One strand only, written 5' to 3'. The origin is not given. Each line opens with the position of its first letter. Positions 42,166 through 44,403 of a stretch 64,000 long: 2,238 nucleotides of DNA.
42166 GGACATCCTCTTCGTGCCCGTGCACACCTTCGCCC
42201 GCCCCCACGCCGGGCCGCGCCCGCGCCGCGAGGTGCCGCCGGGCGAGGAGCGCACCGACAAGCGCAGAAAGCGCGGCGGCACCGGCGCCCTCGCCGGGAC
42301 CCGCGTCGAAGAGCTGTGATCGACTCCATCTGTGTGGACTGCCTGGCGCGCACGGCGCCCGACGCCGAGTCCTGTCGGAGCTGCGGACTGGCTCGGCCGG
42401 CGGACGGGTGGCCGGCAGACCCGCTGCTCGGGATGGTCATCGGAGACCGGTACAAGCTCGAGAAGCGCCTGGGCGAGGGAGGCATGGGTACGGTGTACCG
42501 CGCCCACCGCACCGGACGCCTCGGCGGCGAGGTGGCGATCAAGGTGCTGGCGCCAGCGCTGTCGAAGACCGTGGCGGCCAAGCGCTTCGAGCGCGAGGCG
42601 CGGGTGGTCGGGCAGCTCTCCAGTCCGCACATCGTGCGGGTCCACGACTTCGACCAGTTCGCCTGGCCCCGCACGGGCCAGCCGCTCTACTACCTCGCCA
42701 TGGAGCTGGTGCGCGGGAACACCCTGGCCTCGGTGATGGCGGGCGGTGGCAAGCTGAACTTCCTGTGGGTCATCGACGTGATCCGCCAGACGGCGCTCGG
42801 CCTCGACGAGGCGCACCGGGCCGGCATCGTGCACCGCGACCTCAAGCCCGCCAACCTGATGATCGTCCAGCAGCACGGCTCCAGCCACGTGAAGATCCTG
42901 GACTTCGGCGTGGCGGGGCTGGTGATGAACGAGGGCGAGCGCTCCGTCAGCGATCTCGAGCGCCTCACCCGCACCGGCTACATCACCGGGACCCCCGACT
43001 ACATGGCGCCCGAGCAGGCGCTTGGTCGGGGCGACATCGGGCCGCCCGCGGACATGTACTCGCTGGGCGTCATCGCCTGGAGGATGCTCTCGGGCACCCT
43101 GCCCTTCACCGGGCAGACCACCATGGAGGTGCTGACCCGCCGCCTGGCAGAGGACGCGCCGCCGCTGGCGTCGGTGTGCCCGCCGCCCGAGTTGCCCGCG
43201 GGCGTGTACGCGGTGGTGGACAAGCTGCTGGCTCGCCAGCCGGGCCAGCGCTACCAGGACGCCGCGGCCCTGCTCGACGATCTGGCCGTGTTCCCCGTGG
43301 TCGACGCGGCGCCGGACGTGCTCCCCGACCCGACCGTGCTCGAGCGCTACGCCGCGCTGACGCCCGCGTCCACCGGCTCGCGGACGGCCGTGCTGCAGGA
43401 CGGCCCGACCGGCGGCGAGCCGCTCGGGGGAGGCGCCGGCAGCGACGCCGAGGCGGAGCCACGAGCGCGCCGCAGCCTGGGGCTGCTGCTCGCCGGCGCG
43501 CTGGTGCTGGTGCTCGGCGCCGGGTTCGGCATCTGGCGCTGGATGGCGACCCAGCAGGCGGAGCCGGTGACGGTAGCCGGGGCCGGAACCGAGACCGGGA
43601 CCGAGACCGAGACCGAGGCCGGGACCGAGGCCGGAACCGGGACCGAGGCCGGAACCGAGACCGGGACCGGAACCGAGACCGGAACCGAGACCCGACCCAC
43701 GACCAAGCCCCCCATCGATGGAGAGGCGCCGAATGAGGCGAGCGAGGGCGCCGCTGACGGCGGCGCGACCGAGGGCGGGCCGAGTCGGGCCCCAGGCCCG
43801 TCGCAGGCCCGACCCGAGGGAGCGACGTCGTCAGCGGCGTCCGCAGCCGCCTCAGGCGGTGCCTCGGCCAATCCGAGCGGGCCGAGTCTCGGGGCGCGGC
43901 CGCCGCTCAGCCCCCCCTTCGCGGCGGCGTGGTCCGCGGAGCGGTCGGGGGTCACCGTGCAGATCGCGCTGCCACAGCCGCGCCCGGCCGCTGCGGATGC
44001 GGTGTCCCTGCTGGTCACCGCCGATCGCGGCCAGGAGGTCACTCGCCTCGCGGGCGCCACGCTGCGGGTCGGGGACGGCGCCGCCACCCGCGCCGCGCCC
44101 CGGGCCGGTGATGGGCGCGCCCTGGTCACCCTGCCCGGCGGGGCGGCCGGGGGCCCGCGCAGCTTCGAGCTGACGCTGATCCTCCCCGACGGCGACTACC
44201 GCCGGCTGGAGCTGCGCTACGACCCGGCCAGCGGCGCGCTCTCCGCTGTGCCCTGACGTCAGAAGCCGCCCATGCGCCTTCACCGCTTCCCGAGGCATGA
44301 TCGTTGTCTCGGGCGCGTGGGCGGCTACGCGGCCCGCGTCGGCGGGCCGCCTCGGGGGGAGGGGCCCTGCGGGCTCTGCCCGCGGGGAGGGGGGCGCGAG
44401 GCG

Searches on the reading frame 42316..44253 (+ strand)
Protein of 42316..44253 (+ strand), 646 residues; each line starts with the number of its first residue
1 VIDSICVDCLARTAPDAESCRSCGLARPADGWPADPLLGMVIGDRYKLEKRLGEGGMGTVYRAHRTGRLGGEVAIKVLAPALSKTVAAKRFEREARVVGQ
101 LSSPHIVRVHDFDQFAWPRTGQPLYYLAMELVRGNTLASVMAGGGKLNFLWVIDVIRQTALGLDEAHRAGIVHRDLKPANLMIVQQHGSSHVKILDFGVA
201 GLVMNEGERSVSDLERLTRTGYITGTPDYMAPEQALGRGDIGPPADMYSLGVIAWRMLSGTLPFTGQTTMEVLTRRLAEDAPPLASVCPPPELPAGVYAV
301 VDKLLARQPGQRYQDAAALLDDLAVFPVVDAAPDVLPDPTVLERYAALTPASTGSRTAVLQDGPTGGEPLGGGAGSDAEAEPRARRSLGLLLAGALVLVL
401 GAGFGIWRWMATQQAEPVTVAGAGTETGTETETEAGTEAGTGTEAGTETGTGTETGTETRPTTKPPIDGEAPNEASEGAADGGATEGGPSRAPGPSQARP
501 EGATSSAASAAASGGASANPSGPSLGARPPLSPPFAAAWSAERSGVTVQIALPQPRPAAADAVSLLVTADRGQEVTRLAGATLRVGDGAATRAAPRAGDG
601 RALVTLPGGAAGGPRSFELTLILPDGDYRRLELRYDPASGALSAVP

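Call 51: find_homologous_proteins(query=window:42316-44253:+, max_evalue=1e-30)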
Query window:42316-44253:+ (646 aa): 3933 proteins with E <= 1e-30 among 8000 candidates; the best 120 are listed.
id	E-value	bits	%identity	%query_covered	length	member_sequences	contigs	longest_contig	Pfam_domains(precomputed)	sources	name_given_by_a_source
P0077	1.1e-247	842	65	100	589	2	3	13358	PF07714.24,PF00069.32,PF03109.23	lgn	-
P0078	3.5e-244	830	74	68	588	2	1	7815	PF07714.24,PF00069.32,PF03109.23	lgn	-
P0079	1.0e-239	816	84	57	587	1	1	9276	PF07714.24,PF00069.32,PF03109.23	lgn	-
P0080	1.7e-236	805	84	57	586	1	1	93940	PF07714.24,PF00069.32,PF03109.23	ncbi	ncbi:MAG: serine/threonine-protein kinase [Myxococcota bacterium]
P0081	1.1e-231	789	80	62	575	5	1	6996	PF07714.24,PF00069.32,PF03109.23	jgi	jgi:tRNA A-37 threonylcarbamoyl transferase component Bud32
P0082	6.3e-173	595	49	99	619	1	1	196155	PF07714.24,PF00069.32,PF03109.23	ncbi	ncbi:MAG: protein kinase domain-containing protein [Myxococcota bacterium]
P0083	4.4e-143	496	59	54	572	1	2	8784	PF07714.24,PF00069.32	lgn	-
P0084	7.1e-142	492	43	100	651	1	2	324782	PF07714.24,PF00069.32,PF03109.23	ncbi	-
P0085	3.6e-140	487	60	54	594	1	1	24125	PF07714.24,PF00069.32,PF03109.23,PF01636.30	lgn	-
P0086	1.6e-137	478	58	55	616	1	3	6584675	PF07714.24,PF00069.32,PF03109.23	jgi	-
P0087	4.4e-134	467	42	99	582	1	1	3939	PF07714.24,PF00069.32,PF03109.23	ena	-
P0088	5.9e-133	463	59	54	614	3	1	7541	PF07714.24,PF00069.32,PF03109.23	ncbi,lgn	-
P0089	7.5e-132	459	40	99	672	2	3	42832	PF07714.24,PF00069.32,PF03109.23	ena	-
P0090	3.0e-125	437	40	99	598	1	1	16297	PF07714.24,PF00069.32,PF03109.23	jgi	-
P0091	2.1e-124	435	41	93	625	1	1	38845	PF07714.24,PF00069.32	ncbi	ncbi:MAG: protein kinase [Myxococcota bacterium]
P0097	2.5e-120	421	54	53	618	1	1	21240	PF07714.24,PF00069.32,PF03109.23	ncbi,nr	ncbi:MAG: protein kinase [Deltaproteobacteria bacterium]|nr:protein kinase [Deltaproteobacteria bact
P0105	5.2e-118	414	55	52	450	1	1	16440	PF07714.24,PF00069.32,PF03109.23,PF01636.30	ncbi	ncbi:MAG: serine/threonine protein kinase, partial [Deltaproteobacteria bacterium]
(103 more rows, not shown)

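Call 63: find_encoding_contigs(protein=P0097, flank=10000, max_places=3)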
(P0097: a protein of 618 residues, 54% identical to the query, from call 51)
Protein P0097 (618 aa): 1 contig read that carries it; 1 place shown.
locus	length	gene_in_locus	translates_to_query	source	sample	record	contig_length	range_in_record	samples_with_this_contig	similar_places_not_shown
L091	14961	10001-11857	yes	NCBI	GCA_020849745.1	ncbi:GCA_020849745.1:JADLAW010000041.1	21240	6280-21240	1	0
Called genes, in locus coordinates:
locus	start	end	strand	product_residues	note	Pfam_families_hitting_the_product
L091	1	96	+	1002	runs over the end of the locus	PF01565:FAD_binding_4, PF02913:FAD-oxidase_C, PF13183:Fer4_8 (weak)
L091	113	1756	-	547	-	PF00756:Esterase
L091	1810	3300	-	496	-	PF03692:CxxCxxCC (weak)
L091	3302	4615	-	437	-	PF00368:HMG-CoA_red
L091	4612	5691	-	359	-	PF01070:FMN_dh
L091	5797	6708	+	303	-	PF00126:HTH_1, PF03466:LysR_substrate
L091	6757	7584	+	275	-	PF00198:2-oxoacid_dh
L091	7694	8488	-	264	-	PF01738:DLH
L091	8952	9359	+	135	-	-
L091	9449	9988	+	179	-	-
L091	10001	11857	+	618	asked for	PF00069:Pkinase, PF03109:ABC1 (faint), PF07714:PK_Tyr_Ser-Thr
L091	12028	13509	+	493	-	PF00392:GntR, PF00155:Aminotran_1_2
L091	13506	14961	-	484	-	PF06418:CTP_synth_N, PF00117:GATase, PF07722:Peptidase_C26 (weak)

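Call 64: find_encoding_contigs(protein=P0105, flank=10000, max_places=3)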
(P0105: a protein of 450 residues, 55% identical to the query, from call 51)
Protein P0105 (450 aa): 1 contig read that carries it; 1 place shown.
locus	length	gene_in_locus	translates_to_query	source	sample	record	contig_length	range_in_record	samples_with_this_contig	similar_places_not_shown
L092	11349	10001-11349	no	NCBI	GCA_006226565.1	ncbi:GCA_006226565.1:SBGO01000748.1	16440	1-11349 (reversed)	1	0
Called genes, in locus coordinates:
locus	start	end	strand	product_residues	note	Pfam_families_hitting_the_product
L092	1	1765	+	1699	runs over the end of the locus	PF26766:Choice_anch_L, PF17803:Cadherin_4, PF17892:Cadherin_5, PF17963:Big_9, PF17803:Cadherin_4, PF17892:Cadherin_5, PF17963:Big_9, PF17892:Cadherin_5, +10 more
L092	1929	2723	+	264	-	-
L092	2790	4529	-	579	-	PF12450:vWF_A, PF00092:VWA, PF13519:VWA_2, PF13768:VWA_3, PF12034:YfbK_C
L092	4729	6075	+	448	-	PF00067:p450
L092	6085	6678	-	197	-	PF10988:DUF2807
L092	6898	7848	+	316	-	PF00126:HTH_1, PF03466:LysR_substrate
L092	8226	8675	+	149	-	-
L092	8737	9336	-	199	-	PF02545:Maf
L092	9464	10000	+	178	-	-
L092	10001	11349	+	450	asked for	PF00069:Pkinase, PF03109:ABC1 (faint), PF07714:PK_Tyr_Ser-Thr, PF01636:APH (faint)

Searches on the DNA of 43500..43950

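Call 72: search_rna_families(source=window, start=43500, end=43950, threshold=evalue, max_evalue=5)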
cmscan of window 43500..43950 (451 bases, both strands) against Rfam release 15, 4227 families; matches with E-value up to 5: 2.
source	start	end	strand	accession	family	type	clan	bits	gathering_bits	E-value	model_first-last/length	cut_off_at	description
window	43572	43592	-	RF03158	L31-Actinobacteria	Cis-reg; leader;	CL00118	17.5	35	1.1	1-48/48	no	L31-Actinobacteria ribosomal protein leader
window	43796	43873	-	RF00873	mir-550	Gene; miRNA;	-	14.7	81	4.7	1-85/85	no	mir-550 microRNA precursor family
